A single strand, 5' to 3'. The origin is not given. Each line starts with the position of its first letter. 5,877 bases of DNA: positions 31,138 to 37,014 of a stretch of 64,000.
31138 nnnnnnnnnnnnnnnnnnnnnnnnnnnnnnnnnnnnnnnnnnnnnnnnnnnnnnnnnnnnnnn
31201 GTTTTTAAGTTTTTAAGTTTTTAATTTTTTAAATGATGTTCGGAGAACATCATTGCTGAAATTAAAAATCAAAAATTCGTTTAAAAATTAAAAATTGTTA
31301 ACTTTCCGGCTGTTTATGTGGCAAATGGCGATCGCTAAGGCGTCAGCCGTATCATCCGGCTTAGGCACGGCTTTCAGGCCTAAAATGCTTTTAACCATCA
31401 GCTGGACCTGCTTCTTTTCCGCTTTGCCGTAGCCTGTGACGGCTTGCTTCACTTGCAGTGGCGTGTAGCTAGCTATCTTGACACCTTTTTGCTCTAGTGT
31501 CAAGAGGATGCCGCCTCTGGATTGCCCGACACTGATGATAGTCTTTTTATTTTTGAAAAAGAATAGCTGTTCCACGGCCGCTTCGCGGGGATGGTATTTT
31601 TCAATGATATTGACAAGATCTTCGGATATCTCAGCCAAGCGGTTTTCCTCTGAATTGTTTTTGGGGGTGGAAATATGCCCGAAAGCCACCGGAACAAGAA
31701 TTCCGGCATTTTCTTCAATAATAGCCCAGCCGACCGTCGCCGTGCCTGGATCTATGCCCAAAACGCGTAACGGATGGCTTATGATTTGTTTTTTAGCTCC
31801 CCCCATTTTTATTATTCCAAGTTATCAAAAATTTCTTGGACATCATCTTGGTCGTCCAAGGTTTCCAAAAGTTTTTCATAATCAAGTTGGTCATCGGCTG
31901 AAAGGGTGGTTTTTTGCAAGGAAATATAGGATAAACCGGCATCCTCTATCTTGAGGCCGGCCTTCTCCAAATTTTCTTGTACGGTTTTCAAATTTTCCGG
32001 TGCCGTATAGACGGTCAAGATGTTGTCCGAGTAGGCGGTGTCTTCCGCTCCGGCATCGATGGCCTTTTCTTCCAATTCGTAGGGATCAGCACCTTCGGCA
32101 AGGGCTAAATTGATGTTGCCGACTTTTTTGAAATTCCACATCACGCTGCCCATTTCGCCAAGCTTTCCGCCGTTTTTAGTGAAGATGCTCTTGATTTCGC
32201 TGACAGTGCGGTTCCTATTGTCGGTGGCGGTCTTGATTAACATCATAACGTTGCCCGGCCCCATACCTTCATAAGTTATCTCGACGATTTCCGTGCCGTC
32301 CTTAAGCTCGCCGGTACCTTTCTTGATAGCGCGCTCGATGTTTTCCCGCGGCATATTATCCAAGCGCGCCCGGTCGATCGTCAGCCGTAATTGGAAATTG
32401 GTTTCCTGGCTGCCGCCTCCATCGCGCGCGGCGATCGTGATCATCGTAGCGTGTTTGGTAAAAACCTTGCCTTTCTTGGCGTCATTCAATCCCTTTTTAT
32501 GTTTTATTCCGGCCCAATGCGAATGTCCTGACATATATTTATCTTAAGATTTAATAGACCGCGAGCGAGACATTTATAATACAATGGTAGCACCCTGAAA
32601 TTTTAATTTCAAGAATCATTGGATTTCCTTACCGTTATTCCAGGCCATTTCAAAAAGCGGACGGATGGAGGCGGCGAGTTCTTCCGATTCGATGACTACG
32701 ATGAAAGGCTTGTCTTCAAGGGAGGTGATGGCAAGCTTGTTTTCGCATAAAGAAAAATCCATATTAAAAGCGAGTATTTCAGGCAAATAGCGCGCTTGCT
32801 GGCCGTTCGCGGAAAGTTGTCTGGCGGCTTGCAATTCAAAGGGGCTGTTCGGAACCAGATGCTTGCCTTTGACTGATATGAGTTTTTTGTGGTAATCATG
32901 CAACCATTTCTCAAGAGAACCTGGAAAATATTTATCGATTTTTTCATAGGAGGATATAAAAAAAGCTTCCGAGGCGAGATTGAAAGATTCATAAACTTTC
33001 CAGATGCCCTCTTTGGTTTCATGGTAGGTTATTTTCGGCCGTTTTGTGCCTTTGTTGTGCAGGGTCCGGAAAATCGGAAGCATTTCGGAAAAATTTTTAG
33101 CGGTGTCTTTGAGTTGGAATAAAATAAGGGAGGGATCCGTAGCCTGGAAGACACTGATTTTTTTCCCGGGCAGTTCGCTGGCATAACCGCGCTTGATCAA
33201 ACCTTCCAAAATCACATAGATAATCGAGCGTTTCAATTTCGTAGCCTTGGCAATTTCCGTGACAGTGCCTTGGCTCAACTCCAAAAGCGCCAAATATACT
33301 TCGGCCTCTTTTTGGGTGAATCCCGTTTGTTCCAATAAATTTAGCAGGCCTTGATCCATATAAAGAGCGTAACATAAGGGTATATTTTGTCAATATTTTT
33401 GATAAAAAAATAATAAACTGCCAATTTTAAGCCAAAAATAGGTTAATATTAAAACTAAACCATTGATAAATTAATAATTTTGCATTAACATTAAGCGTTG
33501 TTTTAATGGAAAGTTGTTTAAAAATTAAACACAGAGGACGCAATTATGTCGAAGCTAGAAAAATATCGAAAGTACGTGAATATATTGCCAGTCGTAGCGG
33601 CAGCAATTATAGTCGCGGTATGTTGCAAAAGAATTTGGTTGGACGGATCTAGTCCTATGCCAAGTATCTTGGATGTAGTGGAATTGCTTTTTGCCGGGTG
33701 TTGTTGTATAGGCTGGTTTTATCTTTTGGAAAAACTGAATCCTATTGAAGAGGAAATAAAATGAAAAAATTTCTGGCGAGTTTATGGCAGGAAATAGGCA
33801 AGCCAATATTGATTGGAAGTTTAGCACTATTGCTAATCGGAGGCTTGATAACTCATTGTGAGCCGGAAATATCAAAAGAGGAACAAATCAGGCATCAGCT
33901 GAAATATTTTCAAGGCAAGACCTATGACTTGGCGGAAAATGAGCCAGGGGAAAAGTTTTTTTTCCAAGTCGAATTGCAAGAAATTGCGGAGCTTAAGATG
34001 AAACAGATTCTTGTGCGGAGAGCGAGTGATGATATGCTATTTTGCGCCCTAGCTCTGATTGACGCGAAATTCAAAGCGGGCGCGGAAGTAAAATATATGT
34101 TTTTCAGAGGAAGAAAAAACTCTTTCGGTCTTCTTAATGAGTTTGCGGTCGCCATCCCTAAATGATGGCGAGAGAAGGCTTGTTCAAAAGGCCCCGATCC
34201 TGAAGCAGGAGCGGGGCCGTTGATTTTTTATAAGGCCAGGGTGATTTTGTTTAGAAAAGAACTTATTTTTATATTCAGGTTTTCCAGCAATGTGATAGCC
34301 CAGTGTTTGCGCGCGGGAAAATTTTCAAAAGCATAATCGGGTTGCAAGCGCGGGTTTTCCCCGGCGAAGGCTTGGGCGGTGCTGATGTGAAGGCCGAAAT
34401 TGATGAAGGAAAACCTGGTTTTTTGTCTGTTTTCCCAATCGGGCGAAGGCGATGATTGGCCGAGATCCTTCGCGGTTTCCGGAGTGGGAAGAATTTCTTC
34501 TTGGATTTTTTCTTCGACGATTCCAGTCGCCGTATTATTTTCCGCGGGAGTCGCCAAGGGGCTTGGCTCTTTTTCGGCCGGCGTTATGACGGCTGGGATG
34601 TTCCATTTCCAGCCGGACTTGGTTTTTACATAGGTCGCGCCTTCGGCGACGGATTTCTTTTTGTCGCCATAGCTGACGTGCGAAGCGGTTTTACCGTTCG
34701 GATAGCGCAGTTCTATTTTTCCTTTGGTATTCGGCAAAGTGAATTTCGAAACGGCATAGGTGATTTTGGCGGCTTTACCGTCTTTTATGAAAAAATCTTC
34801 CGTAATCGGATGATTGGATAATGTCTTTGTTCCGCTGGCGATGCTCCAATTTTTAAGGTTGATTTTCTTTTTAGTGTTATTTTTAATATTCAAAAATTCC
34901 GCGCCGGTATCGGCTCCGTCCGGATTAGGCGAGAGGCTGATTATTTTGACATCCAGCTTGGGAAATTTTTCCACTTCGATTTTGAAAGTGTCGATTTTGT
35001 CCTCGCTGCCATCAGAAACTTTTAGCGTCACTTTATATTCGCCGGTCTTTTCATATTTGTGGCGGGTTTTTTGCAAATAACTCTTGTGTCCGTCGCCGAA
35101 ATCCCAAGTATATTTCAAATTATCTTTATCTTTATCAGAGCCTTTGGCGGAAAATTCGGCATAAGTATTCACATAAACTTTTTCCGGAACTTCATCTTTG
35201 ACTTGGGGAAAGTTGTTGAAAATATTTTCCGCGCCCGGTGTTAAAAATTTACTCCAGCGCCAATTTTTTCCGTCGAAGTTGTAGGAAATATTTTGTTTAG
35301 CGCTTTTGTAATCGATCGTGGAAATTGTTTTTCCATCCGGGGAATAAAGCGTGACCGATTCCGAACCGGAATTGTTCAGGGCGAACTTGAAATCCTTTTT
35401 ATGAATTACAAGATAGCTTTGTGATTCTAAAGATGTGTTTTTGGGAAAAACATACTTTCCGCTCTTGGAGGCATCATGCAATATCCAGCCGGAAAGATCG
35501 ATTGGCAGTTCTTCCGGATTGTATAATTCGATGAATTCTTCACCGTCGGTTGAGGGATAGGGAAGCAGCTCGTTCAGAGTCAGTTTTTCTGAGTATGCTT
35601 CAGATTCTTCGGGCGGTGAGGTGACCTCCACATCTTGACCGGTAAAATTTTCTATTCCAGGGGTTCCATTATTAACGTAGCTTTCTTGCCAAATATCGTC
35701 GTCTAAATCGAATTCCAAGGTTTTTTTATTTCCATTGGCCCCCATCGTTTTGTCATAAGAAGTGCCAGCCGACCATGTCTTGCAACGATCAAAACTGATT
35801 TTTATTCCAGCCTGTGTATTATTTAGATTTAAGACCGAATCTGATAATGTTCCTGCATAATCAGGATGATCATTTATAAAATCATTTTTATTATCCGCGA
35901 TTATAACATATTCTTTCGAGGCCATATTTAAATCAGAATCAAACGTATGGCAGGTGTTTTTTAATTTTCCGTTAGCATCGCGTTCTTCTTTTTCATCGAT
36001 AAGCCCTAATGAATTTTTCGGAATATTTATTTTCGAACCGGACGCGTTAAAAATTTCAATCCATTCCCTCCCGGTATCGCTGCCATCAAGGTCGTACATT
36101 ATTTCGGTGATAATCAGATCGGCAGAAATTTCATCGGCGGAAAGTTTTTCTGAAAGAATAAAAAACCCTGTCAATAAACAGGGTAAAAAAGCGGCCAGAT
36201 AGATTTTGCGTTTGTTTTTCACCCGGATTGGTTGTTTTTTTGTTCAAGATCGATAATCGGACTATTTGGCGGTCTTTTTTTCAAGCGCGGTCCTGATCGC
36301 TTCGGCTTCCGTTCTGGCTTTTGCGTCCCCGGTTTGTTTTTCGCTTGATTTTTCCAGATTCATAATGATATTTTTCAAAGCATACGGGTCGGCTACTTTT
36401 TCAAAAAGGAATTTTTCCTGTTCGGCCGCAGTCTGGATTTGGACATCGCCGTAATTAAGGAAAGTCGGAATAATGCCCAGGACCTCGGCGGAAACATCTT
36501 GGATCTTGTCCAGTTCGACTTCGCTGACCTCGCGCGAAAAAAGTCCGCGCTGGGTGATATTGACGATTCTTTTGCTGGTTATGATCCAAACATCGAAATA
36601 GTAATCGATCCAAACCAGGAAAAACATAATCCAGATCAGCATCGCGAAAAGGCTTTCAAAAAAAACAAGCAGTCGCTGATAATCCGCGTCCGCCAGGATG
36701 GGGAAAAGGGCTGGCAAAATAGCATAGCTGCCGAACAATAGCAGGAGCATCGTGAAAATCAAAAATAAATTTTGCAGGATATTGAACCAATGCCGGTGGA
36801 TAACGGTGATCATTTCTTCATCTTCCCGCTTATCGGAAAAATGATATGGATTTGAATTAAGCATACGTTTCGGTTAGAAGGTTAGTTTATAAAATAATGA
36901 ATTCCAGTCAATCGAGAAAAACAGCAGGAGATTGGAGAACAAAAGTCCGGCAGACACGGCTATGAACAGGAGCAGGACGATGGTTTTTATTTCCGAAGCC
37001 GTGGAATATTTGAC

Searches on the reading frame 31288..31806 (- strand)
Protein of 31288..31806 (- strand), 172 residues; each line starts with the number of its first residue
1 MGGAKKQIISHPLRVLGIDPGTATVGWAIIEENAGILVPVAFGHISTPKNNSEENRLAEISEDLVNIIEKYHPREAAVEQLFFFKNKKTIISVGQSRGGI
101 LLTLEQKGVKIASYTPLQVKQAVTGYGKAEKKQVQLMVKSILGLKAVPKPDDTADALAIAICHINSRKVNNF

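Call 23: search_protein_families(library=pfam, proteins=[window:31288-31806:-], max_evalue=0.0001)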
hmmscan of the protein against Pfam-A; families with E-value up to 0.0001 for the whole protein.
window:31288-31806:- (172 aa): 1 family
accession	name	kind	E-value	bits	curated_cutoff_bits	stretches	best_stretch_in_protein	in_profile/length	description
PF02075.23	RuvC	-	1.4e-49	168.2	22.2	1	15-163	1-148/148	Crossover junction endodeoxyribonuclease RuvC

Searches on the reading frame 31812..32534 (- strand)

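Call 23: search_protein_families(library=pfam, proteins=[window:31812-32534:-], max_evalue=0.0001)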
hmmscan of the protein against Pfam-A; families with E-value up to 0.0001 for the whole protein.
window:31812-32534:- (240 aa): 2 families
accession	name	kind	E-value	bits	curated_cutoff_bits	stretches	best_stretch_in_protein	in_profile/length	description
PF01709.26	Transcrip_reg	-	9.1e-50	168.9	27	1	85-239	3-160/160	TACO1/YebC second and third domain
PF20772.2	TACO1_YebC_N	-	3.5e-28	98.3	36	1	5-76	1-73/73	TACO1/YebC protein N-terminal domain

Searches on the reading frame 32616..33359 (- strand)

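Call 65: search_protein_families(library=pfam, proteins=[window:32616-33359:-], max_evalue=0.001)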
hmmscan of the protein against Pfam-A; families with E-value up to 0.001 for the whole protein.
window:32616-33359:- (247 aa): 1 family
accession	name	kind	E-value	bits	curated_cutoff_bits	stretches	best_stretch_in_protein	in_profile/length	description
PF01978.25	TrmB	-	8.8e-15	54.8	25.6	1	9-76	1-67/68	Sugar-specific transcriptional regulator TrmB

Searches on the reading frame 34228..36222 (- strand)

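Call 3: search_protein_families(library=pfam, proteins=[window:34228-36222:-], max_evalue=0.01)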
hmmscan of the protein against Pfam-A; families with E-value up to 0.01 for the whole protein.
window:34228-36222:- (664 aa): 3 families
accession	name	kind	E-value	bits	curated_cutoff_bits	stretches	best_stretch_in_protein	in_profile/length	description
PF00932.25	LTD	-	2.5e-37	128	34.3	3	211-306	5-108/109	Lamin Tail Domain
PF18911.6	PKD_4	-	3.2e-16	59.6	27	1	339-409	4-75/85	PKD domain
PF00801.26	PKD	-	1.7e-12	47.6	23.5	1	349-416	11-79/80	PKD domain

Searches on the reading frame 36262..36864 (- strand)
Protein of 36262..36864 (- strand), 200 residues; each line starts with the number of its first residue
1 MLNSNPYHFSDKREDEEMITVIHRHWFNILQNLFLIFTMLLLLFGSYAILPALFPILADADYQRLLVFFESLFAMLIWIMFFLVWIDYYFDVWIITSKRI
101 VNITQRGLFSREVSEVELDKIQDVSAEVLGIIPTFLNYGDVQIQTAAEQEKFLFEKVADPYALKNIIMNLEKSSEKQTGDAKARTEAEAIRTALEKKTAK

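Call 3: search_protein_families(library=pfam, proteins=[window:36262-36864:-], max_evalue=0.01)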
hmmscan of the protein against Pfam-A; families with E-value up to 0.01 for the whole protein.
window:36262-36864:- (200 aa): 2 families
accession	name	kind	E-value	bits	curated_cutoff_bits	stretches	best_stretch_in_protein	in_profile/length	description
PF03703.20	bPH_2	-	1.1e-07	32.5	22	1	89-165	2-76/78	Bacterial PH domain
PF14470.12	bPH_3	-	0.0013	19.5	23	1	88-127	20-59/95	Bacterial PH domain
